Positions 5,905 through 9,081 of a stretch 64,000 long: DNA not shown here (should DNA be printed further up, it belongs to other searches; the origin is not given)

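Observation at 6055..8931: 958-aa methyltransferase / coiled-coil / GT4 / GT2 fusion next to Wzm/Wzt: candidate WbdD/WbbB-like chain-terminating polymerase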

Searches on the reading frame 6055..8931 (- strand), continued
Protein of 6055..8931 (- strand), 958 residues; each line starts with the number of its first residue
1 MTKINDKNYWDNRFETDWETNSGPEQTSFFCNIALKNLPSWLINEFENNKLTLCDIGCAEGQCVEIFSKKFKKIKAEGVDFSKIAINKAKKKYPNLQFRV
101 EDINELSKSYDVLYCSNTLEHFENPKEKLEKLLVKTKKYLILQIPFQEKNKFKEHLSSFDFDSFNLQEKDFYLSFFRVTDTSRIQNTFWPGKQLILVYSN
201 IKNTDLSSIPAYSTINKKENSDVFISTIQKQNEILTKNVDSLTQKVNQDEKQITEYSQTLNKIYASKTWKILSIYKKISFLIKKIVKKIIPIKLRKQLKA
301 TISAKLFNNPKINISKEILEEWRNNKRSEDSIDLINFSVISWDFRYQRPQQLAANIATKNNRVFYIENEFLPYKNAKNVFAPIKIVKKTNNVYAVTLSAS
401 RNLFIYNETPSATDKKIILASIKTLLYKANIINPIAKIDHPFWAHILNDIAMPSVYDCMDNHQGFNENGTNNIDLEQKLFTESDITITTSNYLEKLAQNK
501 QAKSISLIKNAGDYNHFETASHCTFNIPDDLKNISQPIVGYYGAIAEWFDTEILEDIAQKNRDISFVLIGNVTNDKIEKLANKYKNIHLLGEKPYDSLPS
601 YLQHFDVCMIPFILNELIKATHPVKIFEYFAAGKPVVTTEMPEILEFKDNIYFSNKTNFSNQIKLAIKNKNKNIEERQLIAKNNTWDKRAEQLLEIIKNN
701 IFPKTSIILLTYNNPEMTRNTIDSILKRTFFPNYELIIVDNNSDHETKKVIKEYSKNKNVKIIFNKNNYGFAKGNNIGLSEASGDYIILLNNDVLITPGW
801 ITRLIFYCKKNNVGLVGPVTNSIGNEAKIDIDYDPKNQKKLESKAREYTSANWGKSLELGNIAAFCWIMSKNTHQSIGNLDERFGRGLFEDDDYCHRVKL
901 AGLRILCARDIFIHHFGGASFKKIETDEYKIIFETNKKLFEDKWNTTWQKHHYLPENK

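Call 59: find_homologous_proteins(query=L048:4047-7415:+, max_evalue=1e-50)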
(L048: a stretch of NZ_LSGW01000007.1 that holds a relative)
Query L048:4047-7415:+ (1122 aa): 109 proteins with E <= 1e-50 among 8000 candidates.
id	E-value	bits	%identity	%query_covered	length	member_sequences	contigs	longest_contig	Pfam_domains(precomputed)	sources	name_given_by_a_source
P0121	0.0e+0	2597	100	100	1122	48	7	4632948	PF10111.15,PF13641.13,PF00534.27,PF00535.33,PF13692.13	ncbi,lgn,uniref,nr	ncbi:TPA: glycosyltransferase [Aeromonas salmonicida subsp. salmonicida]|uniref:glycosyltransferase 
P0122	0.0e+0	1577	61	100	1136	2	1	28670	PF13469.13,PF10111.15,PF13641.13,PF00534.27,PF00535.33,PF13692.13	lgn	-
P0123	0.0e+0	1566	61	100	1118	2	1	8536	PF13469.13,PF10111.15,PF13506.14,PF13641.13,PF00534.27,PF13524.13,PF00535.33,PF13692.13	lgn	-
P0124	0.0e+0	1554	59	100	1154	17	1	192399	PF13469.13,PF10111.15,PF13641.13,PF00534.27,PF00535.33,PF17784.8,PF13692.13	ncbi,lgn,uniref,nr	ncbi:glycosyltransferase [Aeromonas veronii]|uniref:glycosyltransferase n=1 Tax=Aeromonas veronii Ta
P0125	0.0e+0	1548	59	100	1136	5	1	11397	PF10111.15,PF13506.14,PF13641.13,PF00534.27,PF00535.33,PF17784.8,PF13692.13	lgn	-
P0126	0.0e+0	1503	58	100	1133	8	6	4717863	PF10111.15,PF13506.14,PF13641.13,PF00534.27,PF00535.33,PF13692.13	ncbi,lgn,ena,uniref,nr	ncbi:glycosyltransferase [Aeromonas media]|uniref:glycosyltransferase n=1 Tax=Aeromonas media TaxID=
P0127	0.0e+0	1375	57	100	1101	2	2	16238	PF10111.15,PF13506.14,PF13641.13,PF00534.27,PF00535.33,PF13692.13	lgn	-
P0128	0.0e+0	1312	53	100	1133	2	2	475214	PF13506.14,PF13641.13,PF00534.27,PF13524.13,PF00535.33,PF13692.13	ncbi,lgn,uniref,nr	ncbi:hypothetical protein LY04_02795 [Oceanimonas baumannii]|uniref:Glycosyltransferase 2-like domai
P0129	0.0e+0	1295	54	100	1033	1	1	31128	PF13469.13,PF10111.15,PF13641.13,PF00534.27,PF13524.13,PF00535.33,PF13692.13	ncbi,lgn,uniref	ncbi:MAG: glycosyltransferase [Oceanisphaera sp.]|uniref:glycosyltransferase n=1 Tax=Oceanisphaera s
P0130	2.9e-246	838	51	56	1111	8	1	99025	PF10111.15,PF13641.13,PF00534.27,PF13524.13,PF00535.33,PF13692.13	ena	-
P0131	3.1e-241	822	41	99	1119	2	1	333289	PF13469.13,PF10111.15,PF13506.14,PF13641.13,PF00534.27,PF13439.13,PF00535.33,PF13692.13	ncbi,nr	ncbi:glycosyltransferase [Thiohalocapsa marina]|nr:glycosyltransferase [Thiohalocapsa marina]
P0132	1.6e-233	796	38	100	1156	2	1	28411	PF10111.15,PF13641.13,PF00534.27,PF00535.33,PF13692.13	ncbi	-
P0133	2.6e-229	782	38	99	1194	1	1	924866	PF10111.15,PF13641.13,PF13524.13,PF00535.33,PF13692.13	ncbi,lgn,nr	ncbi:MAG: hypothetical protein KatS3mg126_0280 [Lysobacteraceae bacterium]|nr:MAG: hypothetical prot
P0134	1.6e-221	756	48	55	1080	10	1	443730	PF13469.13,PF10111.15,PF13641.13,PF00535.33,PF13692.13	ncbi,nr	ncbi:hypothetical protein B5P43_20415 [Bacillus sp. SRB_336]|nr:hypothetical protein B5P43_20415 [Ba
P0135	1.7e-215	736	39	81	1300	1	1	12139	PF10111.15,PF13641.13,PF00534.27,PF13524.13,PF00535.33,PF13692.13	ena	-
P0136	2.1e-206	706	48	55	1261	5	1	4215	PF10111.15,PF13641.13,PF00535.33,PF13692.13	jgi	jgi:GT2 family glycosyltransferase/glycosyltransferase involved in cell wall biosynthesis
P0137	3.9e-206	705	46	60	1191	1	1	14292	PF13641.13,PF00535.33,PF13692.13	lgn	-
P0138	6.1e-186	639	33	99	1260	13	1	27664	PF10111.15,PF13641.13,PF00534.27,PF00535.33,PF13692.13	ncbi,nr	ncbi:MAG: glycosyltransferase [Phycisphaerales bacterium]|nr:glycosyltransferase [Phycisphaerales ba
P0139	7.0e-171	589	39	59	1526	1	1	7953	PF13469.13,PF13506.14,PF13641.13,PF00534.27,PF17675.7,PF00535.33,PF13692.13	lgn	-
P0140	3.3e-166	573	38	55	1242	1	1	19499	PF13641.13,PF00534.27,PF00535.33,PF13692.13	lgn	-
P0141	1.0e-159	552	31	100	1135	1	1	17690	PF10111.15,PF13641.13,PF00535.33,PF13692.13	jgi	-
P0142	5.4e-157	543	41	51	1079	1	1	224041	PF13641.13,PF00534.27,PF00535.33,PF13692.13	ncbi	-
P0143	1.2e-156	542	32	73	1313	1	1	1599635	PF10111.15,PF06818.21,PF12329.14,PF28422.1,PF27881.1,PF13166.13,PF00535.33,PF13692.13,PF12795.13,PF15905.11,PF13641.13,PF10828.15,PF08614.17,PF12072.14,PF28256.1,PF23649.2,PF19220.7,PF06785.17,PF24161.2,PF28019.1,PF16808.11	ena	-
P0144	1.1e-155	538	32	74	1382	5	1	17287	PF10111.15,PF25526.2,PF12329.14,PF28422.1,PF00535.33,PF23435.3,PF13692.13,PF12795.13,PF02601.21,PF08614.17,PF28487.1,PF16516.11,PF27954.1,PF00700.28,PF24161.2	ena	-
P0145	1.1e-155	538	30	88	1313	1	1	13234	PF01519.23,PF10111.15,PF06818.21,PF12329.14,PF28422.1,PF27881.1,PF00535.33,PF13692.13,PF12795.13,PF15905.11,PF13641.13,PF10828.15,PF08614.17,PF28256.1,PF23649.2,PF16516.11,PF19220.7,PF27954.1,PF06785.17,PF24161.2,PF28019.1,PF16808.11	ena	-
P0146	5.4e-154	533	31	99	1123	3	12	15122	PF10111.15,PF13641.13,PF00535.33,PF13692.13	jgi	jgi:GT2 family glycosyltransferase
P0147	2.0e-151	524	32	99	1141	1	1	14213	PF13641.13,PF00535.33,PF13692.13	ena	-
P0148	1.7e-146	508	38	56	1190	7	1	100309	PF10111.15,PF00535.33,PF13692.13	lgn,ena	-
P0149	9.9e-146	505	39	58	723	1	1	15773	PF10111.15,PF13506.14,PF13641.13,PF13524.13,PF00535.33,PF13692.13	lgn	-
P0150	3.0e-145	504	37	55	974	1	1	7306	PF10111.15,PF13641.13,PF00535.33,PF13692.13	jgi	-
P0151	1.2e-144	502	33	69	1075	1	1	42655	PF10111.15,PF13506.14,PF13641.13,PF00534.27,PF00535.33,PF13692.13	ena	-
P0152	1.2e-143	498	30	99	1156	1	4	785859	PF10111.15,PF13641.13,PF28422.1,PF00535.33,PF13692.13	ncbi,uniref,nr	ncbi:glycosyltransferase [Paracoccus sp. S1E-3]|uniref:glycosyltransferase n=1 Tax=Paracoccus sp. S1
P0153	4.6e-143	497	30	99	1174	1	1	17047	PF10111.15,PF13641.13,PF00534.27,PF00535.33,PF13692.13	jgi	-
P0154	4.5e-138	480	31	99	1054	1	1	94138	PF10111.15,PF13506.14,PF13641.13,PF00535.33,PF13692.13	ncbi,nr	ncbi:MAG: glycosyltransferase [Paracoccus sp. (in: a-proteobacteria)]|nr:glycosyltransferase [Paraco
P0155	3.6e-132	461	34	61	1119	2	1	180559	PF13641.13,PF00535.33,PF13692.13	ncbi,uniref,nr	ncbi:glycosyltransferase [Albidovulum sediminicola]|uniref:Glycosyltransferase n=1 Tax=Albidovulum s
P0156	6.6e-106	374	42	21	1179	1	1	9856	PF13632.13,PF10111.15,PF13506.14,PF13641.13,PF00535.33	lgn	-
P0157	1.1e-100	356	36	22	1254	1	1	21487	PF13632.13,PF13469.13,PF10111.15,PF13506.14,PF13641.13,PF00535.33,PF00685.34,PF02709.21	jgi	jgi:GT2 family glycosyltransferase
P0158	1.6e-99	352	30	75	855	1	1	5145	PF00534.27,PF13692.13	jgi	-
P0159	4.4e-96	341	40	21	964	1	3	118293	PF13632.13,PF10111.15,PF13506.14,PF13641.13,PF00535.33,PF02709.21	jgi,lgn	jgi:GT2 family glycosyltransferase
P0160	2.7e-72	262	45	19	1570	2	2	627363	PF27241.1,PF10111.15,PF28422.1,PF00535.33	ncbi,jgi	-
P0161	5.5e-71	258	34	30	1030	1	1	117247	PF10111.15,PF13641.13,PF00535.33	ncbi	-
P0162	6.4e-71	258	30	34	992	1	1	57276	PF13469.13,PF10111.15,PF13641.13,PF00535.33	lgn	-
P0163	1.7e-70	256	34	35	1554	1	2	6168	PF10111.15,PF23649.2,PF00535.33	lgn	-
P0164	2.1e-70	256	33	35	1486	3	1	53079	PF10111.15,PF13641.13,PF00535.33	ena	-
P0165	3.0e-69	252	30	39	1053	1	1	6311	PF13632.13,PF13469.13,PF10111.15,PF13641.13,PF00535.33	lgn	-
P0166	1.7e-67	246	32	33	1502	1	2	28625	PF27241.1,PF10111.15,PF00535.33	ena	-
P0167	2.4e-67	246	31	39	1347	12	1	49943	PF10111.15,PF13641.13,PF00535.33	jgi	-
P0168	3.2e-67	245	30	39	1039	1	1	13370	PF10111.15,PF13641.13,PF00535.33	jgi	jgi:O-antigen biosynthesis protein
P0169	9.9e-65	237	28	39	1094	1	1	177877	PF13469.13,PF10111.15,PF13641.13,PF04102.18,PF24161.2,PF00535.33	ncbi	ncbi:glycosyltransferase [Azotobacter armeniacus]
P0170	8.2e-64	234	35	24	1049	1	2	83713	PF13632.13,PF10111.15,PF13641.13,PF00535.33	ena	-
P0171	3.8e-63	232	41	19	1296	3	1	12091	PF00534.27,PF00535.33,PF13692.13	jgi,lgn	jgi:GT2 family glycosyltransferase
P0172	3.1e-60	222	32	37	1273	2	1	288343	PF10111.15,PF13641.13,PF00534.27,PF00535.33,PF13692.13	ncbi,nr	ncbi:glycosyltransferase [Luteimonas marina]|nr:glycosyltransferase [Luteimonas marina]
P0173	2.0e-59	220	28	41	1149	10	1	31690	PF13469.13,PF10111.15,PF13641.13,PF00534.27,PF13524.13,PF00535.33,PF13692.13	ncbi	-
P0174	6.9e-59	218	29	34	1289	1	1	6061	PF10111.15,PF13506.14,PF13641.13,PF00535.33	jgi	-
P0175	1.2e-58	217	31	39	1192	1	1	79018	PF00534.27,PF00535.33,PF13692.13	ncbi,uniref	ncbi:glycosyltransferase [Pseudomonas sp. H11T01]|uniref:glycosyltransferase n=1 Tax=Pseudomonas sp.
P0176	1.8e-58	217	32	21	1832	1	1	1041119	PF05045.18,PF13469.13,PF10111.15,PF13506.14,PF13641.13,PF00535.33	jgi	jgi:glycosyltransferase involved in cell wall biosynthesis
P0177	5.2e-58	215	37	19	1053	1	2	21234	PF13469.13,PF10111.15,PF13641.13,PF00534.27,PF00535.33,PF13692.13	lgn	-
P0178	1.2e-57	214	29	29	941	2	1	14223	PF10111.15,PF13506.14,PF13641.13,PF00535.33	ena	-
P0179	1.8e-57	213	40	17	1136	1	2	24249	PF13632.13,PF10111.15,PF13641.13,PF00534.27,PF13524.13,PF00535.33,PF13692.13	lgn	-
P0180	1.9e-57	213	32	33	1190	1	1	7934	PF13469.13,PF10111.15,PF13641.13,PF00534.27,PF00535.33,PF13692.13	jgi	jgi:GT2 family glycosyltransferase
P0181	2.5e-57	213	29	45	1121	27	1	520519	PF13469.13,PF10111.15,PF13641.13,PF00534.27,PF00535.33,PF13692.13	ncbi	ncbi:MAG: glycosyltransferase [Stenotrophomonas sp.]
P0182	3.4e-57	212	30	40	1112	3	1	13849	PF13632.13,PF10111.15,PF13641.13,PF00534.27,PF00535.33,PF13692.13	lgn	-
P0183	3.7e-57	212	33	28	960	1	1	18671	PF13641.13,PF00535.33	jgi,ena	jgi:glycosyltransferase involved in cell wall biosynthesis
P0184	4.1e-57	212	30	39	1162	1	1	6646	PF13469.13,PF10111.15,PF13641.13,PF00534.27,PF00535.33,PF13692.13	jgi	jgi:GT2 family glycosyltransferase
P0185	5.8e-57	212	32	35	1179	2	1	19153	PF10111.15,PF13641.13,PF00534.27,PF00535.33,PF13692.13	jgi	jgi:GT2 family glycosyltransferase/glycosyltransferase involved in cell wall biosynthesis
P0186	1.5e-56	210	28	33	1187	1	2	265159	PF13632.13,PF10111.15,PF13506.14,PF13641.13,PF00535.33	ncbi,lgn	ncbi:MAG: glycosyltransferase [Rhizobiaceae bacterium]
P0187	2.5e-56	209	26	45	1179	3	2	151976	PF10111.15,PF13641.13,PF00534.27,PF13524.13,PF00535.33,PF13692.13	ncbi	-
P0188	3.9e-56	209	32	38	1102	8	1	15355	PF10111.15,PF13641.13,PF00534.27,PF00535.33,PF13692.13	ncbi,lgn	-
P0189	8.4e-56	208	29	41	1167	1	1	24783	PF10111.15,PF13641.13,PF00534.27,PF13524.13,PF00535.33,PF13692.13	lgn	-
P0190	5.1e-55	205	41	17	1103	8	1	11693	PF13469.13,PF10111.15,PF13641.13,PF00534.27,PF00535.33,PF13692.13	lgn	-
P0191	1.1e-54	204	38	15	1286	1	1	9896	PF10111.15,PF13641.13,PF00535.33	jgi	jgi:GT2 family glycosyltransferase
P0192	1.6e-54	203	40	19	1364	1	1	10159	PF00534.27,PF00535.33,PF13692.13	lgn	-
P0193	1.7e-54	203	39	14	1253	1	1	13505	PF13641.13,PF00535.33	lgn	-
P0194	2.6e-54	203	35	20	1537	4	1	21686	PF13847.13,PF13489.13,PF10111.15,PF13641.13,PF00534.27,PF13649.13,PF00535.33,PF08241.19,PF08242.19,PF13692.13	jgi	jgi:GT2 family glycosyltransferase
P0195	3.5e-54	202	31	20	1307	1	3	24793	PF13489.13,PF10111.15,PF13641.13,PF00535.33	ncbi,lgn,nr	ncbi:MAG: glycosyltransferase [Acidithiobacillus sp.]|nr:glycosyltransferase [Acidithiobacillus sp.]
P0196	5.6e-54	202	30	37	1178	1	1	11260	PF10111.15,PF13641.13,PF00534.27,PF00535.33,PF13692.13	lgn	-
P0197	5.6e-54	202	34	20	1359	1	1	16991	PF13469.13,PF10111.15,PF13641.13,PF00534.27,PF13524.13,PF00535.33,PF13692.13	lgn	-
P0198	9.0e-54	201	31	35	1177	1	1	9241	PF10111.15,PF13641.13,PF00534.27,PF00535.33,PF13692.13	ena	-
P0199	9.9e-54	201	31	33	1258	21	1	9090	PF10111.15,PF13506.14,PF13641.13,PF00534.27,PF13524.13,PF00535.33,PF13692.13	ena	-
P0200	1.7e-53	200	35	22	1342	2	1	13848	PF10111.15,PF13641.13,PF00534.27,PF00535.33,PF13692.13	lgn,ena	-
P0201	1.9e-53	200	34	21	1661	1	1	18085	PF13641.13,PF13524.13,PF00535.33,PF13692.13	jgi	-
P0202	2.7e-53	199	37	21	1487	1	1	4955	PF13489.13,PF13632.13,PF13469.13,PF10111.15,PF13641.13,PF13649.13,PF00535.33,PF08241.19,PF08242.19,PF13692.13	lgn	-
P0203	3.5e-53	199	29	39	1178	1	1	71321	PF13641.13,PF00534.27,PF13524.13,PF00535.33,PF13692.13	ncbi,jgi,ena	-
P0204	4.2e-53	199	29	31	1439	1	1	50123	PF13469.13,PF10111.15,PF13641.13,PF00534.27,PF00535.33,PF13692.13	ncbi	-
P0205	5.7e-53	198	31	33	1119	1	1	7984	PF13632.13,PF10111.15,PF13641.13,PF00534.27,PF00535.33,PF13692.13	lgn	-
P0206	9.3e-53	198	32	22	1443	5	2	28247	PF13712.13,PF10111.15,PF13641.13,PF04765.20,PF00535.33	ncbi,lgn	-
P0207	1.3e-52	197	28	23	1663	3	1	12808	PF13489.13,PF13469.13,PF10111.15,PF13506.14,PF13641.13,PF00534.27,PF00535.33,PF08241.19,PF13692.13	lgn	-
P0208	1.5e-52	197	28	39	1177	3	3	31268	PF13469.13,PF10111.15,PF13641.13,PF00534.27,PF00535.33,PF13692.13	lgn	-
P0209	1.6e-52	197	43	14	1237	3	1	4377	PF13641.13,PF00535.33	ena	-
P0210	1.9e-52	197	31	31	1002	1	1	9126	PF10111.15,PF13506.14,PF13641.13,PF00535.33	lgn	-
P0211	2.0e-52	197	28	36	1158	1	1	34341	PF10111.15,PF13641.13,PF00534.27,PF13524.13,PF00535.33,PF13692.13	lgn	-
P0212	2.4e-52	196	32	22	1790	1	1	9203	PF08003.18,PF10111.15,PF13641.13,PF00534.27,PF13524.13,PF13439.13,PF00535.33,PF20706.4,PF13692.13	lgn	-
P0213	2.4e-52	196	28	35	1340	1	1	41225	PF13632.13,PF10111.15,PF13641.13,PF00535.33,PF13692.13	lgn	-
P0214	4.2e-52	195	29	22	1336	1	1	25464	PF10111.15,PF13506.14,PF13641.13,PF00535.33,PF13692.13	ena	-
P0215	5.6e-52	195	28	28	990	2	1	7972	PF10111.15,PF13641.13,PF00535.33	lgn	-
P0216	7.8e-52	195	29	22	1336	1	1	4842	PF10111.15,PF13506.14,PF13641.13,PF00535.33,PF13692.13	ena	-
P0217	1.5e-51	194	29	22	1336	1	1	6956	PF10111.15,PF13506.14,PF13641.13,PF00535.33,PF13692.13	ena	-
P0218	1.5e-51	194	29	22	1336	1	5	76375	PF10111.15,PF13506.14,PF13641.13,PF00535.33,PF13692.13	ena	-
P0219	1.5e-51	194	29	22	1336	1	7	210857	PF10111.15,PF13506.14,PF13641.13,PF00535.33,PF13692.13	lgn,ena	-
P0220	1.5e-51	194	28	38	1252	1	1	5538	PF10111.15,PF13641.13,PF00534.27,PF00535.33,PF13692.13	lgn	-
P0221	1.5e-51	194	32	17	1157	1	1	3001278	PF13641.13,PF00534.27,PF00535.33,PF13692.13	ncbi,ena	-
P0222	1.5e-51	194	29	22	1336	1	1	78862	PF10111.15,PF13506.14,PF13641.13,PF00535.33,PF13692.13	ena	-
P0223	1.7e-51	193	29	34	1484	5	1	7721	PF13641.13,PF00534.27,PF00535.33,PF13692.13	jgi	-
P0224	2.7e-51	193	30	19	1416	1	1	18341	PF13641.13,PF00534.27,PF00535.33,PF03567.21,PF13692.13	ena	-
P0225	2.8e-51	193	32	32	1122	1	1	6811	PF13469.13,PF10111.15,PF13641.13,PF00534.27,PF00535.33,PF13692.13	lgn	-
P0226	3.7e-51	192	30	20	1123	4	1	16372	PF13641.13,PF00534.27,PF00535.33,PF13692.13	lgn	-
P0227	6.4e-51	192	34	20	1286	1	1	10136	PF13469.13,PF13641.13,PF00535.33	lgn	-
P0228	6.5e-51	191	32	25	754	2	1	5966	PF10111.15,PF13641.13,PF00535.33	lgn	-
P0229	1.0e-50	191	30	20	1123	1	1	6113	PF13641.13,PF00534.27,PF00535.33,PF13692.13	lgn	-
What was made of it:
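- Tried and rejected: A database search with ORF20 found only Aeromonas-type proteins, with no Klebsiella or Raoultella hit (call 59).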
